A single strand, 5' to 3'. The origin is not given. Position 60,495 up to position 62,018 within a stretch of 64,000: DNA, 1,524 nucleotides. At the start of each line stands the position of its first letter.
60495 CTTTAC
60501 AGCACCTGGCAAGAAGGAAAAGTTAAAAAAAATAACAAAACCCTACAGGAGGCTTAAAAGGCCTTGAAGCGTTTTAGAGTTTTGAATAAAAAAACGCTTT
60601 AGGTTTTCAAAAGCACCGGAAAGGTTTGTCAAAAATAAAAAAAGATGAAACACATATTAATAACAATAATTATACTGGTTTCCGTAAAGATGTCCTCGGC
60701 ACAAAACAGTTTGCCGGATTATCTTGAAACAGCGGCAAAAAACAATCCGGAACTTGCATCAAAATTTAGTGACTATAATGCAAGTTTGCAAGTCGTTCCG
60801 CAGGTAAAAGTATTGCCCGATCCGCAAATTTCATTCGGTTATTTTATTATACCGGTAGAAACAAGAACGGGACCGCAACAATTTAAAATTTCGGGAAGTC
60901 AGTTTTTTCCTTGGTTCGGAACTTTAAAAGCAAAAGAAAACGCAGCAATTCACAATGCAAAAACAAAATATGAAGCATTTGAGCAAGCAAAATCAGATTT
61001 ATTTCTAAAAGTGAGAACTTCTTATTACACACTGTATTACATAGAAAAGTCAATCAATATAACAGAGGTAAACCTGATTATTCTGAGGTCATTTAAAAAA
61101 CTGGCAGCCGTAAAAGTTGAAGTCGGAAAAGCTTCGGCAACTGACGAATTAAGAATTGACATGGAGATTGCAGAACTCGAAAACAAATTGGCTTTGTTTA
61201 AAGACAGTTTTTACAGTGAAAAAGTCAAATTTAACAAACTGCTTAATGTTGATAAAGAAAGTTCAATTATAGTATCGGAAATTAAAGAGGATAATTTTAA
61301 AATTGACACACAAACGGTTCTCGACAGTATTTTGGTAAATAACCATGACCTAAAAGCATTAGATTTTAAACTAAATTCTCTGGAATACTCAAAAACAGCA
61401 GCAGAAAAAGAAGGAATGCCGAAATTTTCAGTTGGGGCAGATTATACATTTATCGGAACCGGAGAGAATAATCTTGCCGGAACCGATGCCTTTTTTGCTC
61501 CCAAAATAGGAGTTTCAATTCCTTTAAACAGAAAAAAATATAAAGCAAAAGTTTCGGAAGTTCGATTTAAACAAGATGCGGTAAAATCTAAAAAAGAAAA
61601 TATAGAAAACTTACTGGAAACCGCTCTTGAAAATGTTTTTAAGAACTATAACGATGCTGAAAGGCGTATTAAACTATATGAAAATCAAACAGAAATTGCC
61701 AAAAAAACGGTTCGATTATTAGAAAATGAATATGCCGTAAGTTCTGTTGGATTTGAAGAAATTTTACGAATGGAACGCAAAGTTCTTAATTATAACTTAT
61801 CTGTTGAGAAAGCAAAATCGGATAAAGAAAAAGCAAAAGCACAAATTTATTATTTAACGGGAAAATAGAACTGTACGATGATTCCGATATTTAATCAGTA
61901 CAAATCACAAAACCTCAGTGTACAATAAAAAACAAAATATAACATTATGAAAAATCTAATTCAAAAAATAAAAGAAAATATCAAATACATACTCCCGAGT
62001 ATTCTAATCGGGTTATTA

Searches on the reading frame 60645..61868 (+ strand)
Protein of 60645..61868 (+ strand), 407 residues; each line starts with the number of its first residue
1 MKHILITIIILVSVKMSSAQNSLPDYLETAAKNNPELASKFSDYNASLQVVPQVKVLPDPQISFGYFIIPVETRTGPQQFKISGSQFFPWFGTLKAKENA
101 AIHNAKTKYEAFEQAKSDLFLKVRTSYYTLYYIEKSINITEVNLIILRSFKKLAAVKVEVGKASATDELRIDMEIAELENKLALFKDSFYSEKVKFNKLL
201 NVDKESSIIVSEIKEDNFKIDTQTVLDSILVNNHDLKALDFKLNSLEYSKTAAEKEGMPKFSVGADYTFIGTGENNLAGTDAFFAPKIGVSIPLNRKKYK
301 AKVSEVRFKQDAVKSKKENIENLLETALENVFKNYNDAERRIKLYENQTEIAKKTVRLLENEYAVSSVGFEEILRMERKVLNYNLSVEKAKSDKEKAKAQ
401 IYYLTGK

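Call 65: search_protein_families(library=pfam, proteins=[window:60645-61868:+], max_evalue=0.00001)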
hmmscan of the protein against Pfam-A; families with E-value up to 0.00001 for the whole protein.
window:60645-61868:+ (407 aa): 1 family
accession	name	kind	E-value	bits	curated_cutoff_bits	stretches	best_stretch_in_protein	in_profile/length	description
PF02321.23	OEP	-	4.4e-40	137.9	22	2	223-406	2-187/187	Outer membrane efflux protein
